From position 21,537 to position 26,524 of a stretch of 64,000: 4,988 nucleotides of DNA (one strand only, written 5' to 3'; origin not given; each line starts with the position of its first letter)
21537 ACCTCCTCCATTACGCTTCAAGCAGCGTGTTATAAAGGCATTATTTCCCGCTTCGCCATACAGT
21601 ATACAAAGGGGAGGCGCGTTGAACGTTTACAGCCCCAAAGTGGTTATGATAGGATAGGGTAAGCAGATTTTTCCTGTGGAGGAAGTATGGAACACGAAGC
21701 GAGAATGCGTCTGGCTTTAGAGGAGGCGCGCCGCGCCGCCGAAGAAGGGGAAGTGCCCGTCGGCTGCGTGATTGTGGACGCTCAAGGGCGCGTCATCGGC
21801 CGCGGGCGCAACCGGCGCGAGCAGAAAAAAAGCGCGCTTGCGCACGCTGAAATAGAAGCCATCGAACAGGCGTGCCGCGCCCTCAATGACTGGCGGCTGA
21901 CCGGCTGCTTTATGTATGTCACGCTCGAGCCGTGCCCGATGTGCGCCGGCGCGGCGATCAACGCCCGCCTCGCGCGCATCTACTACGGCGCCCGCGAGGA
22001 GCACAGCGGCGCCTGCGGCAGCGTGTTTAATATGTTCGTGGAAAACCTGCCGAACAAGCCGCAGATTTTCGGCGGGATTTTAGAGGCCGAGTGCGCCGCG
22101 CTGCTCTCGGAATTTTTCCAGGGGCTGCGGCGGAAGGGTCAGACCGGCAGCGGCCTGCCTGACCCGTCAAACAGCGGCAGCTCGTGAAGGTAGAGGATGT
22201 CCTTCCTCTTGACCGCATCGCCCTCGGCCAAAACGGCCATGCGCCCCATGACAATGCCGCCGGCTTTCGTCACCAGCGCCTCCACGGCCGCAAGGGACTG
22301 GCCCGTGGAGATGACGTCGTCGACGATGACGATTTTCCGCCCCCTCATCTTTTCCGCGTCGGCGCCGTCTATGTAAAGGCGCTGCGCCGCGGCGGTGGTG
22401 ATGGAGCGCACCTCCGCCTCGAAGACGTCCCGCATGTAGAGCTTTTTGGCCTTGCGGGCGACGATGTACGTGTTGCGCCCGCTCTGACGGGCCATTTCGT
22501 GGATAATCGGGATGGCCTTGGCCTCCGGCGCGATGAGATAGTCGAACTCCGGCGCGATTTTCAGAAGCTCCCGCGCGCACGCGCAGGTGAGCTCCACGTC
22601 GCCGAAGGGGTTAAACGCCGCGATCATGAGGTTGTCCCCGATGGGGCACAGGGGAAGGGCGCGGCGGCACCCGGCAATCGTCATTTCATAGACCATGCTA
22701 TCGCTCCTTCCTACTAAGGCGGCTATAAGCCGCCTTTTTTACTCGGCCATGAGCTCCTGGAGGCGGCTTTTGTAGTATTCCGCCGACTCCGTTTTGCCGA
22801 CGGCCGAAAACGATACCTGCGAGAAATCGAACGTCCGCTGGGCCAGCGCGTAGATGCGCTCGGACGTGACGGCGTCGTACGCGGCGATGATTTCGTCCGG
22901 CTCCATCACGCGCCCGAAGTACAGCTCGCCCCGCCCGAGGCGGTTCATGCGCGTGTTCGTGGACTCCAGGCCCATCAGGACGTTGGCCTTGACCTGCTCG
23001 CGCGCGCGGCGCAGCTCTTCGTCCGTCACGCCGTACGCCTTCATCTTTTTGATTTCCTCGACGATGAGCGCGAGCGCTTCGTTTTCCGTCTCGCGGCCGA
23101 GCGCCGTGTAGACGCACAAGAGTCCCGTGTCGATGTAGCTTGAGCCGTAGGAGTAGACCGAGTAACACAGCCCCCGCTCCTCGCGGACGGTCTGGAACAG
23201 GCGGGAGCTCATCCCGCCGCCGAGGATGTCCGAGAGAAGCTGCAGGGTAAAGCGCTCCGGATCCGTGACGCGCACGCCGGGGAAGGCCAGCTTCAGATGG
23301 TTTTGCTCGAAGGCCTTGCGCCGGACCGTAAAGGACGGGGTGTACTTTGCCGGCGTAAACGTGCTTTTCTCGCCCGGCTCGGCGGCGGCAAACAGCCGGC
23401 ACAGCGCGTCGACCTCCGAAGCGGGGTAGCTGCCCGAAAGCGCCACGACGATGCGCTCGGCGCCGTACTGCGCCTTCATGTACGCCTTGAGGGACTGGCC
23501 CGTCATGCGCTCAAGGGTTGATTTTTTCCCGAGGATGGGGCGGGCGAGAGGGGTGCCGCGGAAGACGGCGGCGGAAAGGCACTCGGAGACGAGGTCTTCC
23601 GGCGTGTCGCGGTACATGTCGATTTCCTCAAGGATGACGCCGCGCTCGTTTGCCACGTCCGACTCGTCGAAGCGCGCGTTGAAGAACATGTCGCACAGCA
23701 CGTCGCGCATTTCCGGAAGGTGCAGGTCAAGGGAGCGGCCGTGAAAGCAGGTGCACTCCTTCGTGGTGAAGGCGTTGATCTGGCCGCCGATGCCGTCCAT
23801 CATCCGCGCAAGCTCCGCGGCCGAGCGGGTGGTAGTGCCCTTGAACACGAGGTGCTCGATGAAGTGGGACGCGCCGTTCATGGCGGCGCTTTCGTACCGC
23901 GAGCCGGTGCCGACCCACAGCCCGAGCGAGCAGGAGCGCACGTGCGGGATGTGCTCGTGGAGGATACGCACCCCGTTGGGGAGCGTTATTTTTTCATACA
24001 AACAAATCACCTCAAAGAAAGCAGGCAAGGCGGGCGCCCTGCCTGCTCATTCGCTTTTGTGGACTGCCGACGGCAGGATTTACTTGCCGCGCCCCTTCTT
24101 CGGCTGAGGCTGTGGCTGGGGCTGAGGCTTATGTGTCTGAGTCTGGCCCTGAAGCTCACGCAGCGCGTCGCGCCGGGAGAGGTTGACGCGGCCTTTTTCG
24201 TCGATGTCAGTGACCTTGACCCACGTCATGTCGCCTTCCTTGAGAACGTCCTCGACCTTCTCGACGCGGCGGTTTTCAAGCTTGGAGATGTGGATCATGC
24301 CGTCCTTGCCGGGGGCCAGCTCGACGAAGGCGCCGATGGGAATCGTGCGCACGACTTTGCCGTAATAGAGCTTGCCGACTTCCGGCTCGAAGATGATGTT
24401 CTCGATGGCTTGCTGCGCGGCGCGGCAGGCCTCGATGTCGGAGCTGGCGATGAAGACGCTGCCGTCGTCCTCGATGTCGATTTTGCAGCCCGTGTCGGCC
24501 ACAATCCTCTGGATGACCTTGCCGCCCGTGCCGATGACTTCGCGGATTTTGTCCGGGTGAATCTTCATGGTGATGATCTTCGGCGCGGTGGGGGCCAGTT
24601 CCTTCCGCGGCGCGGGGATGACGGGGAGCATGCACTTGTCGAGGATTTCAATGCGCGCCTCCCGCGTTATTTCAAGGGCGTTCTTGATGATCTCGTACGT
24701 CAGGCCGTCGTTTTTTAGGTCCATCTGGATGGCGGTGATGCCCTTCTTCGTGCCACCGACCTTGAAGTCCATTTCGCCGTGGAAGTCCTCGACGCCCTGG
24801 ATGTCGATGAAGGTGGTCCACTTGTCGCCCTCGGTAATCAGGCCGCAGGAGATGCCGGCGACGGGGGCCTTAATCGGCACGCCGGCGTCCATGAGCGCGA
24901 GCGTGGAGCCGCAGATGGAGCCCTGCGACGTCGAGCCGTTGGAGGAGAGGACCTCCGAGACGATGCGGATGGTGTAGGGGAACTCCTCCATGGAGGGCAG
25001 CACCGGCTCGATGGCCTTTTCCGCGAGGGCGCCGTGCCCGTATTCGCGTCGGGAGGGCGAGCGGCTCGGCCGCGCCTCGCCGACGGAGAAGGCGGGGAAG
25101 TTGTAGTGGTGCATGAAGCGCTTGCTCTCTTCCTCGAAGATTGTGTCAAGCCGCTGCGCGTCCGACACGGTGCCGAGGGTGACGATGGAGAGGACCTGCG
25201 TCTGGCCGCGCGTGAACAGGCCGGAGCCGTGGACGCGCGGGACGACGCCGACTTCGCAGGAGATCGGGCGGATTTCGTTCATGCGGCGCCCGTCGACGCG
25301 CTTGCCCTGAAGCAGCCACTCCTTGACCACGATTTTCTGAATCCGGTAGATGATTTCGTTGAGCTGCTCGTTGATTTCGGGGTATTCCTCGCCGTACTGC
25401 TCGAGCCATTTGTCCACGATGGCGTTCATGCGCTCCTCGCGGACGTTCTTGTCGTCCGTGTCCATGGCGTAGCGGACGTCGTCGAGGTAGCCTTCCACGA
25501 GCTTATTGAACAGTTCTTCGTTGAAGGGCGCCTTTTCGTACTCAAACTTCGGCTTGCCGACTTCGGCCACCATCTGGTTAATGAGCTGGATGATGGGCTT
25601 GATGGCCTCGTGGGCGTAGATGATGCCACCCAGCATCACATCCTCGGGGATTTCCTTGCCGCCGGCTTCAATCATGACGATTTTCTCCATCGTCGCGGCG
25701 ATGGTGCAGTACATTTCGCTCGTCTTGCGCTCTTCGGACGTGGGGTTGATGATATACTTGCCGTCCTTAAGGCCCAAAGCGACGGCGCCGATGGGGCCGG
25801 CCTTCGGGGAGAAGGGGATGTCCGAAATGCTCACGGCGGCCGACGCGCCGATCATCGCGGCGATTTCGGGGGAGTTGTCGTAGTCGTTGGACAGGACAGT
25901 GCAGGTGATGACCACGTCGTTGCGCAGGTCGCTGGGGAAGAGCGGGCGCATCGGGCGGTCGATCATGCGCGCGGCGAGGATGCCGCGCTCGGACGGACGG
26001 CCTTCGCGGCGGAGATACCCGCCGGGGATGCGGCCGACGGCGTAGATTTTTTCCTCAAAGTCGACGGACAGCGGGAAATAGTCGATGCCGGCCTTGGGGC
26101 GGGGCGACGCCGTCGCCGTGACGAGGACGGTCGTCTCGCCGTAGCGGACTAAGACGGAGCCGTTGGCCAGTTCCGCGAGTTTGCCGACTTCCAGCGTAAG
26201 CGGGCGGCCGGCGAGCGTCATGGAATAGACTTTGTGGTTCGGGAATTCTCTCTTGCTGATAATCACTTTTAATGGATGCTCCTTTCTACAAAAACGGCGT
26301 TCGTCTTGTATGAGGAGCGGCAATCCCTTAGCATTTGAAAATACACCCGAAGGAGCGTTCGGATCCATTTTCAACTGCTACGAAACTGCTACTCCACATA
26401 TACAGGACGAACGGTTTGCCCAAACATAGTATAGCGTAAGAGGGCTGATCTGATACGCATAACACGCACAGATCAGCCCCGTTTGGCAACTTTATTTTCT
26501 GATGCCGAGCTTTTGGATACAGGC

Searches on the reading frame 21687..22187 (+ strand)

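Call 41: search_protein_families(library=pfam, proteins=[window:21687-22187:+], max_evalue=0.00001)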
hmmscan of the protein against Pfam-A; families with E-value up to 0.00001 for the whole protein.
window:21687-22187:+ (166 aa): 3 families
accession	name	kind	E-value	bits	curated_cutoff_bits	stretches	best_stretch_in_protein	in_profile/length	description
PF14437.12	MafB19-deam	-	4.6e-41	140.5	27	1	1-148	1-142/142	MafB19-like deaminase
PF00383.29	dCMP_cyt_deam_1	-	2.1e-31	108.3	25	1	2-101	3-101/102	Cytidine and deoxycytidylate deaminase zinc-binding region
PF14439.12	Bd3614-deam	-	5.2e-07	30.1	38.5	1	25-103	10-91/113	Bd3614-like deaminase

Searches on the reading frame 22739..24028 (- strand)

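Call 42: search_protein_families(library=pfam, proteins=[window:22739-24028:-], max_evalue=0.00001)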
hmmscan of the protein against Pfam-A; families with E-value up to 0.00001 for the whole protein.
window:22739-24028:- (429 aa): 2 families
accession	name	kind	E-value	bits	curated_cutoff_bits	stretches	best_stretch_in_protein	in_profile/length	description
PF00675.25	Peptidase_M16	-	2.3e-39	135.1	22.3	1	21-167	1-147/149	Insulinase (Peptidase family M16)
PF05193.26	Peptidase_M16_C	-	8.9e-38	130.4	23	1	175-345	2-180/181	Peptidase M16 inactive domain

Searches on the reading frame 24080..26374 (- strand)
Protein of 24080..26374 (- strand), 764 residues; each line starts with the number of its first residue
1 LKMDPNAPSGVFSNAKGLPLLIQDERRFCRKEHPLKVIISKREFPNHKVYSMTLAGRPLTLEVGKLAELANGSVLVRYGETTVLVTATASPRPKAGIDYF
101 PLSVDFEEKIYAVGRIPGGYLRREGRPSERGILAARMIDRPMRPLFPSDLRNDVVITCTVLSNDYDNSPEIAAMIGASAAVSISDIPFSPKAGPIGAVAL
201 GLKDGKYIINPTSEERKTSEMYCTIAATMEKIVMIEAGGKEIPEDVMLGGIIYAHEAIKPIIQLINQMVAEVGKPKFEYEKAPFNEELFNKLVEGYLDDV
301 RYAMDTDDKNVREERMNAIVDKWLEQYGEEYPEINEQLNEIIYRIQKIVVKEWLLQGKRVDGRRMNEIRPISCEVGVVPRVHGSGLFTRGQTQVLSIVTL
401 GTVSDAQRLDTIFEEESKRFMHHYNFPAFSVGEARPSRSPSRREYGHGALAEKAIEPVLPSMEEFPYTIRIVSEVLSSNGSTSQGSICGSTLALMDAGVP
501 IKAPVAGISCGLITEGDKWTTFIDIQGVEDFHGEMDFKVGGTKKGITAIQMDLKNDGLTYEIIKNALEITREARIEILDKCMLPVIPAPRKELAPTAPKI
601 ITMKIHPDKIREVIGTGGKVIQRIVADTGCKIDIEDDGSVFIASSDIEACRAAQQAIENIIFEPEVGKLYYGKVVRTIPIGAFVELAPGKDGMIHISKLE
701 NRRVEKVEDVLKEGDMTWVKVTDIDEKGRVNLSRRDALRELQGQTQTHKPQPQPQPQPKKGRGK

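Call 42: search_protein_families(library=pfam, proteins=[window:24080-26374:-], max_evalue=0.00001)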
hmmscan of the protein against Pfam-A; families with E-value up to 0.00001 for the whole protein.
window:24080-26374:- (764 aa): 5 families
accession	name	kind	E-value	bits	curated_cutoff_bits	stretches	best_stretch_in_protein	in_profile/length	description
PF01138.27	RNase_PH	-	5.9e-60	201.8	25.5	2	367-500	1-130/130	3' exoribonuclease family, domain 1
PF00575.29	S1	-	1.4e-15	57.8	22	1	663-735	1-74/74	S1 RNA binding domain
PF03725.20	RNase_PH_C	-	2e-15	56.9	20.8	1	193-256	1-66/67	3' exoribonuclease family, domain 2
PF00013.35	KH_1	-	9.6e-11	41.7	21.5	1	601-658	2-65/66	KH domain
PF03726.19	PNPase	-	2.2e-06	28.5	24.6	1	290-364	4-81/81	Polyribonucleotide nucleotidyltransferase, RNA binding domain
